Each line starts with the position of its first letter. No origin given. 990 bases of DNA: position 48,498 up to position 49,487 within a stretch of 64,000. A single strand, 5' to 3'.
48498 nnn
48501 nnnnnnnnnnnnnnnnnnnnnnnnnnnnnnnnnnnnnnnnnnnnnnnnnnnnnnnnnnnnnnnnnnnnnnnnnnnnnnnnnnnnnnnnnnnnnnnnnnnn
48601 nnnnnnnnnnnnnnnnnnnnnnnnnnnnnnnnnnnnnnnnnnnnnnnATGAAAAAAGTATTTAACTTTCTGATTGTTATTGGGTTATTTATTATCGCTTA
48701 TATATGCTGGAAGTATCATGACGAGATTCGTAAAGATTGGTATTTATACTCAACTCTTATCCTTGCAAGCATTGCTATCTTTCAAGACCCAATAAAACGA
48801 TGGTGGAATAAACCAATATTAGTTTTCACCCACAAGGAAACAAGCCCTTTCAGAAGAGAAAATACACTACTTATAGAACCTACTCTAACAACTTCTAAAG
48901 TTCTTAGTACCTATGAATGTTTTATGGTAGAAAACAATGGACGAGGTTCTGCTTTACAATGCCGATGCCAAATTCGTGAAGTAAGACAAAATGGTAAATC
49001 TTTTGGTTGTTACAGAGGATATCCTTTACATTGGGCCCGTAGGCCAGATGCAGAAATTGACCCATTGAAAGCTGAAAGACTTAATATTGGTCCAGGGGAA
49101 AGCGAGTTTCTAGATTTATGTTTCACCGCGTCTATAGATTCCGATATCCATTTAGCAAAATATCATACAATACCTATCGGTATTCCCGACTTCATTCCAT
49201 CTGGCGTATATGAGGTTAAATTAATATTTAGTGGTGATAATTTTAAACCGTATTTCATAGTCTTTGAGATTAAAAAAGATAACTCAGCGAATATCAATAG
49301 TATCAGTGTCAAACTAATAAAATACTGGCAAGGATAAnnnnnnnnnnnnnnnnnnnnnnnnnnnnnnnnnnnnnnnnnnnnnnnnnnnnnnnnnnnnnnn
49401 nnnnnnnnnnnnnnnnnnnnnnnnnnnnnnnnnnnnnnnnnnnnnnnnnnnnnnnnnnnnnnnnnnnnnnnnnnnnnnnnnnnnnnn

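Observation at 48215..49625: G-run / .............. palindromes mark the inner edges of the cassette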

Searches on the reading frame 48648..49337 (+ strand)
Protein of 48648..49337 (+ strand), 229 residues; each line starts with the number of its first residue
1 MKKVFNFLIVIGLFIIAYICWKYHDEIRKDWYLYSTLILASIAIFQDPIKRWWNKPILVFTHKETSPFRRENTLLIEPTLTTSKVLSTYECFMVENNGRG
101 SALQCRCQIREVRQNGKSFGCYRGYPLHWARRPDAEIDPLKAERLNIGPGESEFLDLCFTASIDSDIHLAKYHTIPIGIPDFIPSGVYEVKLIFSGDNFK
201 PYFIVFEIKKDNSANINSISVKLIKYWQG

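Call 13: find_encoding_contigs(protein=window:48648-49337:+, flank=10000, max_places=10)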
Protein window:48648-49337:+ (229 aa): no gene with exactly this product is on record in the collection.

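Call 15: find_homologous_proteins(query=window:48648-49337:+)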
Query window:48648-49337:+ (229 aa): 24 proteins with E <= 0.001 among 152 candidates.
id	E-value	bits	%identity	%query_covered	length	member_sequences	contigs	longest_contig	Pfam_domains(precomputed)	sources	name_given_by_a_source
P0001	2.5e-156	536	100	100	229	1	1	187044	-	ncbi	ncbi:MAG: hypothetical protein V1871_04590 [Planctomycetota bacterium]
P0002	3.2e-108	379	71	96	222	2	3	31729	-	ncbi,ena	-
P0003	1.6e-46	177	47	86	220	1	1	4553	-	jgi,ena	-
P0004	8.2e-42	161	41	86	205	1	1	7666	-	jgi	-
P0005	1.8e-41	160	43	97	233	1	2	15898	-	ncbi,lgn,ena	ncbi:MAG: hypothetical protein ACP5N7_07085 [Candidatus Pacearchaeota archaeon]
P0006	8.7e-37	145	40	87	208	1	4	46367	-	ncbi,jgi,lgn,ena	-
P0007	9.9e-36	142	42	83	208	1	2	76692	-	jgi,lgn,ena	-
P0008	1.1e-35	141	39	87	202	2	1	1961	-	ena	-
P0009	4.5e-35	139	40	86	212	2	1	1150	-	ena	-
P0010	5.6e-35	139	44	77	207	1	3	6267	-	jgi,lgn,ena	-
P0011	1.4e-34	138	41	79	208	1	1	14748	-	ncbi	-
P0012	3.4e-34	136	44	74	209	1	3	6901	-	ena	-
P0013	3.6e-34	136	43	77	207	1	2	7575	-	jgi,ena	-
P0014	1.4e-33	135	40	84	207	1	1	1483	-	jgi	jgi:hypothetical protein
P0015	4.4e-33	133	42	74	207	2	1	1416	-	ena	-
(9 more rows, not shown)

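Call 17: find_encoding_contigs(protein=P0002, flank=10000, max_places=6)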
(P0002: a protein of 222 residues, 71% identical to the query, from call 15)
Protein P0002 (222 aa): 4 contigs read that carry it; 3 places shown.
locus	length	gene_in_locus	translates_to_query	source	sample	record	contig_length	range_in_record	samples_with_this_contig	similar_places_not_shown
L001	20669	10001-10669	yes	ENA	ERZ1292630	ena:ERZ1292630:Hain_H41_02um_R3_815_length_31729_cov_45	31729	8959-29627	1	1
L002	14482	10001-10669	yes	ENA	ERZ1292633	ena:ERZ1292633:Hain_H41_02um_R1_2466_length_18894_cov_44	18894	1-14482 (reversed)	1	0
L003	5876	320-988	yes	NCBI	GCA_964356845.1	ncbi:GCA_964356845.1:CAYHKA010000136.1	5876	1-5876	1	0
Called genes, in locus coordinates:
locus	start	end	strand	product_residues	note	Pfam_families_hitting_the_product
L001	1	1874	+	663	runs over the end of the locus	PF03063:Prismane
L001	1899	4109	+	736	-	PF18537:CODH_A_N, PF03598:CdhC, PF19436:ACS_CODH_B_C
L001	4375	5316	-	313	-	-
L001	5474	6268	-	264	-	-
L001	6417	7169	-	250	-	PF00089:Trypsin (faint), PF13365:Trypsin_2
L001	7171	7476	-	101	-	-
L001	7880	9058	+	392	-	PF01555:N6_N4_Mtase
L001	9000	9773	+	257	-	PF06300:Tsp45I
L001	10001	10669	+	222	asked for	-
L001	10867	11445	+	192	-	-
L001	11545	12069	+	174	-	PF10771:DUF2582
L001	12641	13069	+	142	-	PF00892:EamA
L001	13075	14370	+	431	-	PF01566:Nramp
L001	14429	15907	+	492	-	PF13522:GATase_6, PF13537:GATase_7, PF00156:Pribosyltran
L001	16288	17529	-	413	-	PF08305:NPCBM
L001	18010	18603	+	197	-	-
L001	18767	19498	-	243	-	PF00483:NTP_transferase, PF12804:NTP_transf_3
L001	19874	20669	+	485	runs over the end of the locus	PF07969:Amidohydro_3 (weak), PF01979:Amidohydro_1, PF07969:Amidohydro_3 (weak)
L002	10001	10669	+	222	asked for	-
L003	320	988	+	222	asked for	-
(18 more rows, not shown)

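Call 18: find_encoding_contigs(protein=P0005, flank=6000, max_places=4)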
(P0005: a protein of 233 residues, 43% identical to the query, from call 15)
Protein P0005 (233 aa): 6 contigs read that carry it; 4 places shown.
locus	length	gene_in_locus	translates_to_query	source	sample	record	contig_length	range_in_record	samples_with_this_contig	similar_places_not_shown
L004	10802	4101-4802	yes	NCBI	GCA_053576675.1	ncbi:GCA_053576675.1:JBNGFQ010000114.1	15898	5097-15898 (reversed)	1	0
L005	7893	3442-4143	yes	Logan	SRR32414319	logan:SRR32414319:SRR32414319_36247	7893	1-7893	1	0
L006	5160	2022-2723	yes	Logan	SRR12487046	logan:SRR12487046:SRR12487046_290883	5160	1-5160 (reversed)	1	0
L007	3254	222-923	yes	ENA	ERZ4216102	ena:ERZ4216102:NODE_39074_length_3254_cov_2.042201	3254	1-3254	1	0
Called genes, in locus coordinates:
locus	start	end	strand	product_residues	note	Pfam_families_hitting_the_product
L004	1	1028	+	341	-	PF03989:DNA_gyraseA_C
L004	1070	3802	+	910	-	PF04313:HSDR_N (faint), PF00270:DEAD, PF04851:ResIII, PF18766:SWI2_SNF2, PF00271:Helicase_C (weak), PF08463:EcoEI_R_C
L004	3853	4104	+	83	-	-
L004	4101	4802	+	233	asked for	-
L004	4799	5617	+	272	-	-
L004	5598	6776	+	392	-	PF01420:Methylase_S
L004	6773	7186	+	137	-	-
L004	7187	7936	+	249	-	PF01936:NYN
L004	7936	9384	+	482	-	PF12161:HsdM_N, PF02384:N6_Mtase, PF01170:UPF0020, PF20473:MmeI_Mtase (faint), PF07669:Eco57I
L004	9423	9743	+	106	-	-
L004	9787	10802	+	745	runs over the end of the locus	PF16158:N_BRCA1_IG (weak)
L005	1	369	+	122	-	?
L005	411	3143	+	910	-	PF04313:HSDR_N (faint), PF00270:DEAD, PF04851:ResIII, PF18766:SWI2_SNF2, PF00271:Helicase_C (weak), PF08463:EcoEI_R_C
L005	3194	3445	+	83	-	-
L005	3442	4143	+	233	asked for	-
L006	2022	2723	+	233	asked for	-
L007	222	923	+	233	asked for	-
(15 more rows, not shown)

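Call 19: search_protein_families(library=pfam, proteins=[window:48648-49337:+])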
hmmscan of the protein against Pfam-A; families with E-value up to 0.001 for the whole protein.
window:48648-49337:+ (229 aa): 0 families

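Call 61: search_protein_families(library=pfam, proteins=[L001:11545-12069:+, L001:10867-11445:+], max_evalue=0.1)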
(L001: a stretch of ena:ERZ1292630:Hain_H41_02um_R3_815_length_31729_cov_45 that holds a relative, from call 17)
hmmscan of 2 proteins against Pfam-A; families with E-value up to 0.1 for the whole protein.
L001:11545-12069:+ (174 aa): 5 families
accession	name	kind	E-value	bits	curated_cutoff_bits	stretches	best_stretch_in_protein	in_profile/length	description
PF10771.15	DUF2582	-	1.1e-11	45.1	24.2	1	102-162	5-65/65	Winged helix-turn-helix domain (DUF2582)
PF13490.11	zf-HC2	-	0.003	18.1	22.2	1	11-45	1-35/35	Putative zinc-finger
PF05584.17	Sulfolobus_pRN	-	0.0064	16.9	20.8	1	19-63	20-63/72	Sulfolobus plasmid regulatory protein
PF15651.11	Tox-SGS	-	0.014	16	25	1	31-75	25-69/109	Salivary glad secreted protein domain toxin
PF02002.24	TFIIE_alpha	-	0.039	14.2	22.9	0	101-157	9-64/105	TFIIE alpha subunit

L001:10867-11445:+ (192 aa): 1 family
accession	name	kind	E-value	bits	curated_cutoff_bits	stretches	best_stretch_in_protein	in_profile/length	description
PF04542.20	Sigma70_r2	-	0.0096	16.1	24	1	26-97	1-68/71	Sigma-70 region 2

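Call 68: find_homologous_proteins(query=L001:11545-12069:+)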
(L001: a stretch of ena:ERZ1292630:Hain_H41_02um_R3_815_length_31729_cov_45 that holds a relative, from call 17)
Query L001:11545-12069:+ (174 aa): 17 proteins with E <= 0.001 among 53 candidates.
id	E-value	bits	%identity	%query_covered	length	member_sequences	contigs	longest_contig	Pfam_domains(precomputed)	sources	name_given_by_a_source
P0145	1.5e-98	345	88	98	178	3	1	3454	PF10771.16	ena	-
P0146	6.2e-85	301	91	83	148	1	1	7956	PF10771.16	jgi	jgi:hypothetical protein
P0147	7.0e-54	200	80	62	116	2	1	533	-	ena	-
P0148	2.0e-49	185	51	97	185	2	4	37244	PF10771.16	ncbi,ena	-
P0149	6.5e-41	158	44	94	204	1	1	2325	PF10771.16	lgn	-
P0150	1.8e-40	156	50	89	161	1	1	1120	PF10771.16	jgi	jgi:hypothetical protein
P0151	5.0e-39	152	46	94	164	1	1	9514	PF10771.16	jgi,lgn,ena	-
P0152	6.9e-39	151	46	90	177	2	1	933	PF10771.16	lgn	-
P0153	7.0e-39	151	47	95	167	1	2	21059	PF10771.16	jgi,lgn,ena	jgi:hypothetical protein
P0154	7.1e-36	141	49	83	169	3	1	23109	PF10771.16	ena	-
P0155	9.5e-36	141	43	97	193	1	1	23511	PF10771.16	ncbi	-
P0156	3.8e-34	136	44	95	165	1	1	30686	PF10771.16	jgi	jgi:anti-sigma factor RsiW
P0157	5.9e-28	116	38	99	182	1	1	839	PF10771.16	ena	-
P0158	5.5e-27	112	40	93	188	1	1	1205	PF10771.16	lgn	-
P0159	8.7e-27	112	36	97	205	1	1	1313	PF10771.16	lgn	-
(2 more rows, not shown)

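Call 69: find_encoding_contigs(protein=P0148, flank=4000, max_places=3)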
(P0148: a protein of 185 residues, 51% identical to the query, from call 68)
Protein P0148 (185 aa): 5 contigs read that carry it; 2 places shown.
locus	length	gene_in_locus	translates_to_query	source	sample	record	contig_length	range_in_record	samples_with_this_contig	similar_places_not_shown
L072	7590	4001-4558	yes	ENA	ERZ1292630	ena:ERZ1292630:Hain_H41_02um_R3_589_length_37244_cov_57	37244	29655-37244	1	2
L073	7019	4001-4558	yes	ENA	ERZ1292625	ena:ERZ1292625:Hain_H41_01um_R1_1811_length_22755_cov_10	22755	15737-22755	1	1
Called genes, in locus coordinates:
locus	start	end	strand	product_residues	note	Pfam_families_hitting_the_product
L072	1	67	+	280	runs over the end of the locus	-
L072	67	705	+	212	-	PF01555:N6_N4_Mtase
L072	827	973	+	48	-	-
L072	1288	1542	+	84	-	-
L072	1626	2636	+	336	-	PF01972:SDH_protease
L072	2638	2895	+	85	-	-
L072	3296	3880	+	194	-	-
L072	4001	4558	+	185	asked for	PF10771:DUF2582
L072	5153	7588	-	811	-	?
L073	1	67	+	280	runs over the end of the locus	-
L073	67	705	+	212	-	PF01555:N6_N4_Mtase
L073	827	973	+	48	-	-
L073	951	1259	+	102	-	PF27126:NmeDI_C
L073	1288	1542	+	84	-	-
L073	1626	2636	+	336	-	PF01972:SDH_protease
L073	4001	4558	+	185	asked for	PF10771:DUF2582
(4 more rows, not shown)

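Call 70: find_encoding_contigs(protein=P0153, flank=4000, max_places=2)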
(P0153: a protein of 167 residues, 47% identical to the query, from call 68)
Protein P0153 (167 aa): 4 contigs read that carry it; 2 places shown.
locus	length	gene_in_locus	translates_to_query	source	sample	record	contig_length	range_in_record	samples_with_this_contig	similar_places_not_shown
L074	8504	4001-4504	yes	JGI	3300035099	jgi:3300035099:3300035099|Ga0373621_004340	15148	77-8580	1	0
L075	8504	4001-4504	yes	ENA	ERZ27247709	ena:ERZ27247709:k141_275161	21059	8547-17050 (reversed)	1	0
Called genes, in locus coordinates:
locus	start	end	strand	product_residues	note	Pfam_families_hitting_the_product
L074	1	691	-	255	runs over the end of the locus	?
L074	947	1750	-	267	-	-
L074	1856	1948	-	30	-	-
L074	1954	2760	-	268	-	PF13365:Trypsin_2, PF00089:Trypsin (faint)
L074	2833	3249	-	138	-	-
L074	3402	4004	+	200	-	-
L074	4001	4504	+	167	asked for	PF10771:DUF2582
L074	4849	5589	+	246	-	-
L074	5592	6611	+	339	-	PF01170:UPF0020 (faint), PF01555:N6_N4_Mtase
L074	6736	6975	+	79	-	-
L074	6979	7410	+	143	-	PF13650:Asp_protease_2 (faint)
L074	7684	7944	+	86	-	PF13384:HTH_23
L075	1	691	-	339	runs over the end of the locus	-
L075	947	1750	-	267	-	-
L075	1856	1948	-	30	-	-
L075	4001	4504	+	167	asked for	PF10771:DUF2582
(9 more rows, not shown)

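Call 71: find_encoding_contigs(protein=P0154, flank=4000, max_places=2)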
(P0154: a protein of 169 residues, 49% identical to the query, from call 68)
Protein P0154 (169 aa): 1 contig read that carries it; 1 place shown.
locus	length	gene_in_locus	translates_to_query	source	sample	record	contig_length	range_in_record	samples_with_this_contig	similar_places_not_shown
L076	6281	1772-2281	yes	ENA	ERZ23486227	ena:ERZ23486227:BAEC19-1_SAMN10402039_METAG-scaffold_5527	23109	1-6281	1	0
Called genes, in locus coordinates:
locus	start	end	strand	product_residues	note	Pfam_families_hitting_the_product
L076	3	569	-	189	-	?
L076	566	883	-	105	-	-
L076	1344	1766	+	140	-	-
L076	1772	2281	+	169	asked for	PF10771:DUF2582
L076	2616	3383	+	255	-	-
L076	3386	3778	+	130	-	PF04255:DUF433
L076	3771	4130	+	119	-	PF18480:DUF5615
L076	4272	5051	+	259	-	-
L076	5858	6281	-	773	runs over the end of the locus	PF04851:ResIII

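Call 76: search_protein_families(library=padloc, proteins=[window:48648-49337:+, L001:10867-11445:+, L001:11545-12069:+, L072:3296-3880:+, L072:4001-4558:+], max_evalue=0.01)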
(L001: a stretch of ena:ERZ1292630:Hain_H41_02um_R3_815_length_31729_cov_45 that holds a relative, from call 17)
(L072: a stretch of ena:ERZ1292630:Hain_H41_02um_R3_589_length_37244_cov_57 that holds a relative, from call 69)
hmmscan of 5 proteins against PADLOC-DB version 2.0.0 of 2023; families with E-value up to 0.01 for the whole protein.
window:48648-49337:+ (229 aa): 0 families

L001:10867-11445:+ (192 aa): 0 families

L001:11545-12069:+ (174 aa): 0 families

L072:3296-3880:+ (194 aa): 0 families

L072:4001-4558:+ (185 aa): 0 families

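Call 77: search_protein_families(library=phrogs, proteins=[window:48648-49337:+, L001:10867-11445:+, L001:11545-12069:+, L072:3296-3880:+, L072:4001-4558:+], max_evalue=0.01)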
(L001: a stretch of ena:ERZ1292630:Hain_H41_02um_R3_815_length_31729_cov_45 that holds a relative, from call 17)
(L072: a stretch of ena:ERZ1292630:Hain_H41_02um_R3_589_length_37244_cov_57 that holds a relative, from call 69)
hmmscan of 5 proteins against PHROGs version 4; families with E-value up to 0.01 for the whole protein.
window:48648-49337:+ (229 aa): 0 families

L001:10867-11445:+ (192 aa): 1 family
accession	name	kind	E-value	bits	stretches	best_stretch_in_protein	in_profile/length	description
phrog_1740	-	transcription regulation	3e-05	23.7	1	17-155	51-181/567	RNA polymerase sigma factor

L001:11545-12069:+ (174 aa): 1 family
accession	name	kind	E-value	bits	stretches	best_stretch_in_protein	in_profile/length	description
phrog_16568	-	moron, auxiliary metabolic gene and host takeover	0.0079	17.3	0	114-161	14-61/129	Ren-like exclusion protein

L072:3296-3880:+ (194 aa): 0 families

L072:4001-4558:+ (185 aa): 0 families

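Call 86: find_encoding_contigs(protein=P0146, flank=4000, max_places=2)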
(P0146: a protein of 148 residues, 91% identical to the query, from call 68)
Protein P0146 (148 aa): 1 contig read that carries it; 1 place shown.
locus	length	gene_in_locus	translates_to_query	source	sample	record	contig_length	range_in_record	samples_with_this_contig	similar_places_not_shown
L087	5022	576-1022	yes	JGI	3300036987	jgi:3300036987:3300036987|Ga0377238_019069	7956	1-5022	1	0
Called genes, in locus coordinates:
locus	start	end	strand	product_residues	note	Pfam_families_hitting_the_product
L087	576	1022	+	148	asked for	PF10771:DUF2582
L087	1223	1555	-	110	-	-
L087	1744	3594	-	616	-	PF01336:tRNA_anti-codon, PF00152:tRNA-synt_2, PF01409:tRNA-synt_2d (faint), PF02938:GAD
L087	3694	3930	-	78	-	PF14451:Ub-Mut7C, PF02597:ThiS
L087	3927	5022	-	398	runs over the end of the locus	PF03109:ABC1 (faint), PF00069:Pkinase, PF01636:APH (faint), PF07714:PK_Tyr_Ser-Thr, PF17667:Pkinase_fungal (weak)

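Call 87: find_encoding_contigs(protein=P0145, flank=4000, max_places=2)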
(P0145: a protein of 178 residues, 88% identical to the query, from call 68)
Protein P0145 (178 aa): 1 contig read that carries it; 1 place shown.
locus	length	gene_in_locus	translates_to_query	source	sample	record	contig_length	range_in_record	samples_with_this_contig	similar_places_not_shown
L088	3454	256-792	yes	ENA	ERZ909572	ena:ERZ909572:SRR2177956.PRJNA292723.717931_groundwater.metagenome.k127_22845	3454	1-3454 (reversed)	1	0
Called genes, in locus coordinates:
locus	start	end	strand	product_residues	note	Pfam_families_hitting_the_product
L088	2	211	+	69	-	?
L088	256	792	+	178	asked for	PF10771:DUF2582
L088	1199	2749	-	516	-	PF00069:Pkinase, PF07714:PK_Tyr_Ser-Thr, PF14326:DUF4384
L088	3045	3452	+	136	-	?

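Call 89: find_encoding_contigs(protein=P0155, flank=3000, max_places=2)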
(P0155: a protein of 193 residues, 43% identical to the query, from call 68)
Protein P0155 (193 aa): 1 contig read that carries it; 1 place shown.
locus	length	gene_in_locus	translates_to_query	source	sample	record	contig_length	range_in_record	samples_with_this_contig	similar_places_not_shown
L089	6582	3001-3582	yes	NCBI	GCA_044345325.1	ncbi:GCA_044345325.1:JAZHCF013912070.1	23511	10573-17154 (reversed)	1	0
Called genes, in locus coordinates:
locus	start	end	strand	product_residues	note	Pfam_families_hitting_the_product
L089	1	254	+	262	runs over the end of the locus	PF00218:IGPS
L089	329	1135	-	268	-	-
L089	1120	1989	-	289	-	PF00089:Trypsin (weak), PF13365:Trypsin_2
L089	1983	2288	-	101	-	-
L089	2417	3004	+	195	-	-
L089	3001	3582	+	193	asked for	PF10771:DUF2582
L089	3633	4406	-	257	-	-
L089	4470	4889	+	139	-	-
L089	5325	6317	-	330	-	PF13623:SurA_N_2 (weak), PF13624:SurA_N_3 (weak)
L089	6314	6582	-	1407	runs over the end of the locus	PF05048:NosD, PF13229:Beta_helix, PF05048:NosD, PF10282:Lactonase (faint), PF22494:choice_anch_I (faint), PF23381:Beta-prop_IFT122_1st (faint), PF24814:WD40_Prp19 (weak), PF25174:Beta-prop_THOC3 (faint)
